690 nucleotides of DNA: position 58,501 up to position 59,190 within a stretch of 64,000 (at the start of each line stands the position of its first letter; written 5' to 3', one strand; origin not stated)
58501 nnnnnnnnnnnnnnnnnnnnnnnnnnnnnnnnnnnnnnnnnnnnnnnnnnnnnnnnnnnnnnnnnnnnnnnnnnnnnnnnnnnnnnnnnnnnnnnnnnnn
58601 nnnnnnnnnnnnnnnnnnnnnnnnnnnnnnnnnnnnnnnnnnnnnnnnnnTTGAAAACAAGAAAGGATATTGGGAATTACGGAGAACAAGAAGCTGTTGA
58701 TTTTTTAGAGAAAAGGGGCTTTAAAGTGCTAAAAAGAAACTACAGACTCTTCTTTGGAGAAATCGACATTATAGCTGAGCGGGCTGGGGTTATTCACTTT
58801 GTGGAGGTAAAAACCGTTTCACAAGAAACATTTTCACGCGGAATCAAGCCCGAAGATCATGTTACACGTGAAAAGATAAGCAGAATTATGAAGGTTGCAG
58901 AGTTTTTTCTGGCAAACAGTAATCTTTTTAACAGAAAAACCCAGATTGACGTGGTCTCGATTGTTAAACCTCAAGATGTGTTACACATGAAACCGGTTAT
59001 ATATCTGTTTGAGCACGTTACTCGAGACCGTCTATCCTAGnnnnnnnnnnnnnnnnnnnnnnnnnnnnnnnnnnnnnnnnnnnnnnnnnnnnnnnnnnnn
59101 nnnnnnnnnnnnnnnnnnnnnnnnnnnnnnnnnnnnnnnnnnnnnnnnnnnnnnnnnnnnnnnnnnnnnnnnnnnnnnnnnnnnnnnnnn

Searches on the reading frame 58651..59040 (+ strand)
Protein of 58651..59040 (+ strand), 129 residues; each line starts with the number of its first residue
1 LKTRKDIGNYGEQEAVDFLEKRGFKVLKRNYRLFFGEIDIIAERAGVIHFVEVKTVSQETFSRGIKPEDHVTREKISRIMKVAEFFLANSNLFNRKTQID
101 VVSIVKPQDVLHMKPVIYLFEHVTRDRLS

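Call 8: search_protein_families(library=pfam, proteins=[window:58651-59040:+])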
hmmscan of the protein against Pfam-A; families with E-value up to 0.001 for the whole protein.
window:58651-59040:+ (129 aa): 3 families
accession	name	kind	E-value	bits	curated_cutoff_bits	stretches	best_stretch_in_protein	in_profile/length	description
PF02021.23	UPF0102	-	3.3e-23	82.3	23.6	1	11-104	1-80/80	Uncharacterised protein family UPF0102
PF08378.17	NERD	-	3.3e-06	28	22.1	1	8-67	2-65/111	Nuclease-related domain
PF01870.24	Hjc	-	0.00048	20.4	21.1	1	12-92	3-77/93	Archaeal holliday junction resolvase (hjc)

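Call 13: find_encoding_contigs(protein=window:58651-59040:+, flank=10000, max_places=10)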
Protein window:58651-59040:+ (129 aa): 1 contig read that carries it; 1 place shown.
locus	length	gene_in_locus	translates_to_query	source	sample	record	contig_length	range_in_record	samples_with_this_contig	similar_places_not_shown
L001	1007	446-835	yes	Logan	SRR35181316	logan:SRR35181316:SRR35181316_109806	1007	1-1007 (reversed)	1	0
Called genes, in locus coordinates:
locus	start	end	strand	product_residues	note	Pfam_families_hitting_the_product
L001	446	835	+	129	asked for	PF08378:NERD (weak), PF02021:UPF0102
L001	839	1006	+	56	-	?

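Call 50: find_homologous_proteins(query=window:58651-59040:+, max_evalue=1e-10)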
Query window:58651-59040:+ (129 aa): 355 proteins with E <= 1e-10 among 845 candidates; the best 120 are listed.
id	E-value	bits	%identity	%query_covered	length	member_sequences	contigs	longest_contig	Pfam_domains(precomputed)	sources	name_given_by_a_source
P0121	2.3e-77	275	100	100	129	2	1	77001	PF02021.24,PF08378.18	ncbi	ncbi:MAG: hypothetical protein RL150_617 [Candidatus Parcubacteria bacterium]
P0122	4.2e-64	232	81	100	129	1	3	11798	PF02021.24,PF08378.18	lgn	-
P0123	6.5e-59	215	77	98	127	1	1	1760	PF02021.24,PF08378.18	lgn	-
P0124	9.7e-59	215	77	98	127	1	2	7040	PF02021.24,PF08378.18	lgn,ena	-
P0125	7.9e-58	212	75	98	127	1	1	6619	PF02021.24,PF08378.18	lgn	-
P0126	7.4e-57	209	78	98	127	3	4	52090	PF02021.24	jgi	-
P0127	7.9e-54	199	73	98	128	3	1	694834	PF02021.24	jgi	jgi:putative endonuclease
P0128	3.5e-52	194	70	98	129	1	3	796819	PF02021.24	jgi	jgi:putative endonuclease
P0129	8.3e-52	192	71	98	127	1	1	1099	PF02021.24,PF08378.18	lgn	-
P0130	3.5e-51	190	70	98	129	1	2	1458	PF02021.24,PF08378.18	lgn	-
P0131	3.8e-37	145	56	98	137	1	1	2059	PF02021.24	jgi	-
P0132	1.1e-32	131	56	84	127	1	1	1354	PF02021.24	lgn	-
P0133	3.5e-32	129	59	84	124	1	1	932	PF02021.24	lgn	-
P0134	6.0e-32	128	62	81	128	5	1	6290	PF02021.24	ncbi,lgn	-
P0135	1.3e-31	127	58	84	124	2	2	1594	PF02021.24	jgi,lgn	jgi:putative endonuclease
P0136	1.8e-31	127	61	81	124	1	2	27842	PF02021.24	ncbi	-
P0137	3.7e-31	126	53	86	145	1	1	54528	PF02021.24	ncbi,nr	ncbi:YraN family protein [Candidatus Pacebacteria bacterium]|nr:YraN family protein [Candidatus Pace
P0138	1.6e-29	120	55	83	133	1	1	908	PF02021.24,PF13635.13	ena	-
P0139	3.0e-29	120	60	81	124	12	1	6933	PF02021.24,PF08378.18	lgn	-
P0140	1.8e-26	111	52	81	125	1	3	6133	PF02021.24,PF13635.13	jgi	jgi:putative endonuclease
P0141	4.8e-21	93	49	78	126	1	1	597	PF02021.24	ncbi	-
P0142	1.2e-18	85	46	84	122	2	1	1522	PF02021.24,PF08378.18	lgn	-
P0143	1.3e-18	85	41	95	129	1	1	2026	PF02021.24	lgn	-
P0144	1.3e-18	85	46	78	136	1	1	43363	PF02021.24,PF08378.18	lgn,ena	-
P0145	3.0e-18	84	48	81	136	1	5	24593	PF02021.24,PF08378.18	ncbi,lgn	-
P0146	3.5e-18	84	41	96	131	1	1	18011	PF02021.24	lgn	-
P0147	4.7e-18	83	48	81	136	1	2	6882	PF02021.24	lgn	-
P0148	7.9e-18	83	50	76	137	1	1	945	PF02021.24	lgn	-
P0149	1.3e-17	82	44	93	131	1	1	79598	PF02021.24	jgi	jgi:putative endonuclease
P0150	2.3e-17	81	43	78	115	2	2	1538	PF02021.24,PF08378.18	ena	-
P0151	2.4e-17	81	43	95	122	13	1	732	PF02021.24,PF08378.18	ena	-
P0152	3.3e-17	81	44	93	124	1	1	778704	PF02021.24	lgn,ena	-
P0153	8.7e-17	79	45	93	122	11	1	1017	PF02021.24,PF08378.18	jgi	-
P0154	8.8e-17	79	46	78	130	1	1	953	PF02021.24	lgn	-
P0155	9.0e-17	79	44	88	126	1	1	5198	PF02021.24,PF08378.18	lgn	-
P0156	9.2e-17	79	44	77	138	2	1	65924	PF02021.24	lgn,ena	-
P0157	9.3e-17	79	48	77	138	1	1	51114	PF02021.24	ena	-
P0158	1.2e-16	79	39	81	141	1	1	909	PF02021.24,PF08378.18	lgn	-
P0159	1.3e-16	79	44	80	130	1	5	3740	PF02021.24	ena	-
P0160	1.6e-16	79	43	76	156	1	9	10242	PF02021.24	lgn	-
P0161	1.9e-16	78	43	78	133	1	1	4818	PF02021.24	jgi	-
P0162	2.0e-16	78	44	78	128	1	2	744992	PF02021.24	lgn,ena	-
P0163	2.1e-16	78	44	77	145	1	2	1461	PF02021.24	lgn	-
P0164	2.1e-16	78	46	81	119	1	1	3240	PF02021.24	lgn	-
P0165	2.3e-16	78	46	80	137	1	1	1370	PF02021.24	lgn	-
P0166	2.3e-16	78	42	94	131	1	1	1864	PF02021.24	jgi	jgi:putative endonuclease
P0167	2.9e-16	78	39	82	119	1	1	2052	PF02021.24,PF08378.18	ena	-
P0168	3.0e-16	78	44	81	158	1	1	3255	PF02021.24,PF08378.18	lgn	-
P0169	3.2e-16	78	43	81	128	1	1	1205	PF02021.24,PF08378.18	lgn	-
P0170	4.4e-16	77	43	78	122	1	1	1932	PF02021.24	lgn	-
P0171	4.4e-16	77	46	78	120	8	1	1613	PF02021.24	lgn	-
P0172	4.7e-16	77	46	80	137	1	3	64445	PF02021.24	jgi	jgi:putative endonuclease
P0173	5.6e-16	77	42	78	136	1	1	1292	PF02021.24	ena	-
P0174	5.9e-16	77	43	79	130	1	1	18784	PF02021.24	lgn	-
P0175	6.6e-16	77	45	80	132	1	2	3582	PF02021.24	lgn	-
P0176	7.6e-16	76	44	95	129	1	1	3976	PF02021.24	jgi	jgi:putative endonuclease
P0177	8.3e-16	76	43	78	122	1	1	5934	PF02021.24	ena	-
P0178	9.3e-16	76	49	86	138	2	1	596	PF02021.24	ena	-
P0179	1.2e-15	76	44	81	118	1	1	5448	PF02021.24,PF01939.22,PF08378.18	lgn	-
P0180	1.3e-15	76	38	98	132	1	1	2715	PF02021.24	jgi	jgi:putative endonuclease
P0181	1.4e-15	75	43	81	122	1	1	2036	PF02021.24,PF08378.18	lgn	-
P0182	1.5e-15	75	43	81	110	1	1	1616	PF02021.24,PF08378.18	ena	-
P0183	1.5e-15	75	41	94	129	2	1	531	PF02021.24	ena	-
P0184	2.0e-15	75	44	79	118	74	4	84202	PF02021.24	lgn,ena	-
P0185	2.0e-15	75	43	78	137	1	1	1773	PF02021.24,PF08378.18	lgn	-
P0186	2.2e-15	75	44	78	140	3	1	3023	PF02021.24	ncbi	-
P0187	2.5e-15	75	43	93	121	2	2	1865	PF02021.24,PF08378.18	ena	-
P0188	2.6e-15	75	37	98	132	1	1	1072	PF02021.24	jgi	jgi:putative endonuclease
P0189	2.6e-15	75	44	78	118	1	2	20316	PF02021.24,PF08378.18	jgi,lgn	jgi:putative endonuclease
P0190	2.7e-15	75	45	79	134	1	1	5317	PF02021.24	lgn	-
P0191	3.0e-15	74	42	81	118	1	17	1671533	PF02021.24,PF01939.22,PF08378.18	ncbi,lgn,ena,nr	ncbi:MAG: YraN family protein [Ignavibacteriales bacterium]|nr:YraN family protein [Ignavibacteriale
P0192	3.2e-15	74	41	81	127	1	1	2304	PF02021.24,PF08378.18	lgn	-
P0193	3.5e-15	74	40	90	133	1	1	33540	PF02021.24,PF08378.18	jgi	jgi:putative endonuclease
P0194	3.6e-15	74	42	81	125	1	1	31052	PF02021.24,PF08378.18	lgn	-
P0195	3.8e-15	74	39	88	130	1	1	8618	PF02021.24,PF08378.18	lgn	-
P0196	3.9e-15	74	47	78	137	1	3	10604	PF02021.24,PF08378.18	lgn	-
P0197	3.9e-15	74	44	80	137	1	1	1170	PF02021.24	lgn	-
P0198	4.1e-15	74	47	79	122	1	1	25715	PF02021.24,PF01939.22,PF08378.18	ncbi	-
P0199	4.2e-15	74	46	81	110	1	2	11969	PF02021.24,PF08378.18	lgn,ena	-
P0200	4.4e-15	74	42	81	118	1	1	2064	PF02021.24,PF01939.22,PF08378.18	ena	-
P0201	4.8e-15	74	43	81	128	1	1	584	PF02021.24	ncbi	-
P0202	5.0e-15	74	45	76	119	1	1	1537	PF02021.24,PF08378.18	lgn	-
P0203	5.4e-15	74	44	79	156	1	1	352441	PF02021.24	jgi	-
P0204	5.5e-15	74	45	81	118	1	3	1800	PF02021.24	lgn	-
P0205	5.7e-15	74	45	76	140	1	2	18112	PF02021.24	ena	-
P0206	6.3e-15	73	45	76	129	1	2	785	PF02021.24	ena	-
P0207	6.3e-15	73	39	79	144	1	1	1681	PF02021.24,PF08378.18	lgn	-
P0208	6.6e-15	73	42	76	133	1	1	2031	PF02021.24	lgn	-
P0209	7.7e-15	73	42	76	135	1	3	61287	PF02021.24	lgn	-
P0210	8.4e-15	73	41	78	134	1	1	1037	PF02021.24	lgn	-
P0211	8.7e-15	73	42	81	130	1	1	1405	PF02021.24,PF08378.18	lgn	-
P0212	9.3e-15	73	44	81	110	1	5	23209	PF02021.24,PF08378.18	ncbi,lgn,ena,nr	ncbi:MAG: YraN family protein [Mogibacterium sp.]|nr:YraN family protein [Mogibacterium sp.]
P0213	9.3e-15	73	43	87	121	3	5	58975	PF02021.24,PF08378.18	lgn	-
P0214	9.5e-15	73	42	71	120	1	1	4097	PF02021.24,PF13635.13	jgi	jgi:putative endonuclease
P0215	1.1e-14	73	45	81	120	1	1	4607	PF02021.24,PF08378.18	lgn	-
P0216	1.1e-14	73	43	78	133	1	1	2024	PF02021.24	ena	-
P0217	1.1e-14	73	42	78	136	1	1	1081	PF02021.24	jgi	jgi:putative endonuclease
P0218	1.3e-14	72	39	79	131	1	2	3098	PF02021.24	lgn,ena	-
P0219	1.3e-14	72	41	77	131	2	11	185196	PF02021.24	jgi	jgi:putative endonuclease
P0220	1.4e-14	72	42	81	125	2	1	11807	PF02021.24,PF08378.18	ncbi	-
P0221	1.5e-14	72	40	88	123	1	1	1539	PF02021.24,PF08378.18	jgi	jgi:putative endonuclease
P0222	1.5e-14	72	46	76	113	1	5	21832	PF02021.24,PF08378.18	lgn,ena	-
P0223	1.6e-14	72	38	95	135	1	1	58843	PF02021.24,PF08378.18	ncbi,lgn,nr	ncbi:YraN family protein [Candidatus Wolfebacteria bacterium]|nr:YraN family protein [Candidatus Wol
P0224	1.9e-14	72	42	78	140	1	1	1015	PF02021.24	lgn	-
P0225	2.0e-14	72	45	79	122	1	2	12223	PF02021.24,PF08378.18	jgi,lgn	-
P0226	2.1e-14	72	40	78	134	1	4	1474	PF02021.24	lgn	-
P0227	2.2e-14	72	43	81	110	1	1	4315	PF02021.24,PF08378.18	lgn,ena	-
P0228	2.2e-14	72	42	87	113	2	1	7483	PF02021.24,PF08378.18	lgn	-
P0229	2.4e-14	71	43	76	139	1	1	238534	PF02021.24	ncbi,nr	ncbi:MAG: YraN family protein [Candidatus Campbellbacteria bacterium]|nr:YraN family protein [Candid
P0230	2.7e-14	71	40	93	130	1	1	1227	PF02021.24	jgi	jgi:putative endonuclease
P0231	2.8e-14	71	43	80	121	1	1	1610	PF02021.24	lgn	-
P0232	2.8e-14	71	40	81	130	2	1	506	PF02021.24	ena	-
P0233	2.9e-14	71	38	77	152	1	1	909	PF02021.24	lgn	-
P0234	2.9e-14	71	41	67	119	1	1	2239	PF02021.24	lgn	-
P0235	3.2e-14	71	43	78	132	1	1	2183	PF02021.24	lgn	-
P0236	3.2e-14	71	45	76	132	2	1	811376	PF02021.24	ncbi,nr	ncbi:YraN family protein [Candidatus Campbellbacteria bacterium]|nr:MAG: YraN family protein [Candid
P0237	3.2e-14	71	46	81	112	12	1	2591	PF02021.24,PF08378.18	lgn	-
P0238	3.5e-14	71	42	80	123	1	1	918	PF02021.24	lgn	-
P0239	3.7e-14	71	46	66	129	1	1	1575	PF02021.24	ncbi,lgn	-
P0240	3.8e-14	71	39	78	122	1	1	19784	PF02021.24,PF08378.18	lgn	-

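Call 51: find_encoding_contigs(protein=P0127, flank=10000, max_places=2)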
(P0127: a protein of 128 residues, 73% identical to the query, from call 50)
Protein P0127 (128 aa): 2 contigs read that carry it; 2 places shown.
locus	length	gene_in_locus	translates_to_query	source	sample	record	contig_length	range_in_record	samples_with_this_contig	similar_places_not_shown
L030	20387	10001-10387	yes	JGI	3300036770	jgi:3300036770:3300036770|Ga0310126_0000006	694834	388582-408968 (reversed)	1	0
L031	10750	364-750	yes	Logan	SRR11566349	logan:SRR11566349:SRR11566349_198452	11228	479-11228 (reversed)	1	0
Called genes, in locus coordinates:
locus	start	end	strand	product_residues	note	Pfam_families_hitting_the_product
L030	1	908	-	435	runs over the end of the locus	-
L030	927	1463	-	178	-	PF01936:NYN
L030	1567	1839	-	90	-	PF00312:Ribosomal_S15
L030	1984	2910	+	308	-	PF13102:Phage_int_SAM_5 (faint), PF13495:Phage_int_SAM_4 (faint), PF02899:Phage_int_SAM_1, PF00589:Phage_integrase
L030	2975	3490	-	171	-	-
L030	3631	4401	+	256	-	PF03372:Exo_endo_phos, PF14529:Exo_endo_phos_2 (faint)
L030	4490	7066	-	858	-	PF01471:PG_binding_1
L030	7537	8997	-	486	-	PF01743:PolyA_pol, PF12627:PolyA_pol_RNAbd, PF01966:HD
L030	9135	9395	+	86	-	-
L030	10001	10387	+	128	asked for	PF02021:UPF0102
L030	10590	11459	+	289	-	PF03690:MYG1_exonuc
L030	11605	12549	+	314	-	-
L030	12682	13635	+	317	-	-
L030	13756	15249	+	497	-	-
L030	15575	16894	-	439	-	PF13365:Trypsin_2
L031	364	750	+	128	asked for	PF02021:UPF0102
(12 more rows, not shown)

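Call 52: find_encoding_contigs(protein=P0128, flank=10000, max_places=2)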
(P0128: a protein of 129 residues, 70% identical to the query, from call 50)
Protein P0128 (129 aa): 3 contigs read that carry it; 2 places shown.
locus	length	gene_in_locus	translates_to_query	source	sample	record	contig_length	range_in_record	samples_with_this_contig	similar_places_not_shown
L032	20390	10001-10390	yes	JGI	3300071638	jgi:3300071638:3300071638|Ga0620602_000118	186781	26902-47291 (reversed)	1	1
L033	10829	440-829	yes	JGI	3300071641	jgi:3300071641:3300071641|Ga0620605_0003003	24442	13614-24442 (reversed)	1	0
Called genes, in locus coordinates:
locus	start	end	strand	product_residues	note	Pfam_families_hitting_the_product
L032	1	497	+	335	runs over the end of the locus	PF01476:LysM, PF23446:LysM1_NFP_LYK (faint), PF23473:LysM3_LYK4_5 (faint), PF01476:LysM (weak), PF01551:Peptidase_M23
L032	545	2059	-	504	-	PF05362:Lon_C (weak), PF13541:ChlI, PF00158:Sigma54_activat (faint), PF00493:MCM, PF01078:Mg_chelatase, PF07728:AAA_5 (weak), PF13335:Mg_chelatase_C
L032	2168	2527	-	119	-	PF01258:zf-dskA_traR (weak)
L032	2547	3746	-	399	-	-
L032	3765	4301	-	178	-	PF01936:NYN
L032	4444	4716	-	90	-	PF00312:Ribosomal_S15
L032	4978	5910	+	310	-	PF13495:Phage_int_SAM_4 (faint), PF02899:Phage_int_SAM_1, PF00589:Phage_integrase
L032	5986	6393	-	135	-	-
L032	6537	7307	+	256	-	PF03372:Exo_endo_phos, PF14529:Exo_endo_phos_2 (faint)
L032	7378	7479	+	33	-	-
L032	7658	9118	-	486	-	PF01743:PolyA_pol, PF12627:PolyA_pol_RNAbd, PF01966:HD, PF13735:tRNA_NucTran2_2 (weak)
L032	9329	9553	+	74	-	-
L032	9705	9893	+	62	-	-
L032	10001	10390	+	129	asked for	PF02021:UPF0102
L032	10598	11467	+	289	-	PF03690:MYG1_exonuc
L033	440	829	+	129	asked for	PF02021:UPF0102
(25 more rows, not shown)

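Call 53: find_encoding_contigs(protein=P0137, flank=10000, max_places=2)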
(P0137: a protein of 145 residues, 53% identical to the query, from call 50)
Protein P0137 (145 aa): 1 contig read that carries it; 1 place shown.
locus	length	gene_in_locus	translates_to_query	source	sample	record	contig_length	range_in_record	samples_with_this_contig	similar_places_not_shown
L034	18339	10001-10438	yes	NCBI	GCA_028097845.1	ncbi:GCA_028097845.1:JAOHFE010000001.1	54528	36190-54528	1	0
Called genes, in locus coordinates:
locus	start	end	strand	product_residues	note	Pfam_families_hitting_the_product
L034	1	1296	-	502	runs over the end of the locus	PF13541:ChlI, PF00493:MCM (faint), PF01078:Mg_chelatase, PF07728:AAA_5, PF13335:Mg_chelatase_C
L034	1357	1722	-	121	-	PF01258:zf-dskA_traR (weak)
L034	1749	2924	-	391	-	-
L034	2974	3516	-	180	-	PF01936:NYN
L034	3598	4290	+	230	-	-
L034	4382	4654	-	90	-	PF00312:Ribosomal_S15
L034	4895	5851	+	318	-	PF02899:Phage_int_SAM_1, PF13495:Phage_int_SAM_4 (faint), PF00589:Phage_integrase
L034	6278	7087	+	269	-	PF03372:Exo_endo_phos, PF14529:Exo_endo_phos_2 (faint)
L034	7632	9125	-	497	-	PF01743:PolyA_pol, PF12627:PolyA_pol_RNAbd, PF01966:HD, PF13735:tRNA_NucTran2_2 (weak)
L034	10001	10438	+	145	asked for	PF02021:UPF0102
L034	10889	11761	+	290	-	PF03690:MYG1_exonuc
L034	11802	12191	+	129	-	-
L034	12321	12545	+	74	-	-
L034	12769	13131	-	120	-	-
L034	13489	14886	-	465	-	PF01142:TruD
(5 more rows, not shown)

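Call 59: find_encoding_contigs(protein=P0203, flank=10000, max_places=1)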
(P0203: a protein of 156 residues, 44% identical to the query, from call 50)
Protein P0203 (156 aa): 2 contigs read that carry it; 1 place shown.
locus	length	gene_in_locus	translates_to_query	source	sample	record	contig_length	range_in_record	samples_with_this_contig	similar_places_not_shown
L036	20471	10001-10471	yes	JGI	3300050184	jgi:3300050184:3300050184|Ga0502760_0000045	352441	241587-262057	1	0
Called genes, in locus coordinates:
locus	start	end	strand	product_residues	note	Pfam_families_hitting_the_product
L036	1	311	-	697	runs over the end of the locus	PF00580:UvrD-helicase, PF13604:AAA_30 (faint), PF01443:Viral_helicase1 (faint), PF13245:AAA_19, PF13361:UvrD_C, PF13538:UvrD_C_2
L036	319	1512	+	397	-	PF01476:LysM, PF23446:LysM1_NFP_LYK (faint), PF23473:LysM3_LYK4_5 (faint), PF01476:LysM, PF01551:Peptidase_M23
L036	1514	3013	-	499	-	PF05362:Lon_C, PF13541:ChlI, PF00493:MCM, PF01078:Mg_chelatase, PF07728:AAA_5, PF00004:AAA (faint), PF13335:Mg_chelatase_C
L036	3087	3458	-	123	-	PF01258:zf-dskA_traR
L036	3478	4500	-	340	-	-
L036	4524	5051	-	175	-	PF01936:NYN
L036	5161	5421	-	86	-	PF00312:Ribosomal_S15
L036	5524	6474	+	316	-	PF13495:Phage_int_SAM_4 (faint), PF02899:Phage_int_SAM_1, PF00589:Phage_integrase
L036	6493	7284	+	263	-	PF03372:Exo_endo_phos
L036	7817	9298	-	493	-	PF01743:PolyA_pol, PF12627:PolyA_pol_RNAbd, PF01966:HD, PF13735:tRNA_NucTran2_2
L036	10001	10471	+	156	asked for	PF02021:UPF0102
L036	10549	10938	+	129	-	PF12647:RNHCP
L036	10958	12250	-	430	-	PF13365:Trypsin_2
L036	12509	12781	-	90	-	PF00216:Bac_DNA_binding, PF18291:HU-HIG (weak)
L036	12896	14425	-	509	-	PF12072:RNase_Y_N, PF08668:HDOD (faint), PF00013:KH_1 (weak), PF01966:HD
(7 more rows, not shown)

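Call 61: find_encoding_contigs(protein=P0152, flank=10000, max_places=1)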
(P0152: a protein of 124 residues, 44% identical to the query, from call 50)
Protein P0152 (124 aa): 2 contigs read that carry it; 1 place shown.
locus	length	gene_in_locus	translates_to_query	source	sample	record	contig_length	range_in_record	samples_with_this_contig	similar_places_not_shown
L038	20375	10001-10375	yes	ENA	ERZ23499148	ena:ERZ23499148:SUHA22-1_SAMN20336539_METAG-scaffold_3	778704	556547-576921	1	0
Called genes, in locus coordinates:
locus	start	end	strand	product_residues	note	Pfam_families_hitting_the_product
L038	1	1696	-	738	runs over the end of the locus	PF01138:RNase_PH, PF03725:RNase_PH_C (faint), PF01138:RNase_PH, PF00013:KH_1, PF00575:S1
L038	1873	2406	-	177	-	PF01936:NYN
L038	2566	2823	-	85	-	PF00312:Ribosomal_S15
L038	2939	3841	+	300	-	PF02899:Phage_int_SAM_1, PF13495:Phage_int_SAM_4, PF00589:Phage_integrase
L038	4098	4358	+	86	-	-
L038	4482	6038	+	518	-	-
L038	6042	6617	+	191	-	PF09335:VTT_dom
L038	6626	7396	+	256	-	PF03372:Exo_endo_phos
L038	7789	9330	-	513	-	PF01743:PolyA_pol, PF12627:PolyA_pol_RNAbd, PF01966:HD, PF13735:tRNA_NucTran2_2 (faint)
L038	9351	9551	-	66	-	-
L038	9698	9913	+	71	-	-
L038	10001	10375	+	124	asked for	PF02021:UPF0102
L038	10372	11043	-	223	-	PF02592:Vut_1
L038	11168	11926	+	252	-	PF01978:TrmB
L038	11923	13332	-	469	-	PF13379:NMT1_2, PF09084:NMT1 (weak)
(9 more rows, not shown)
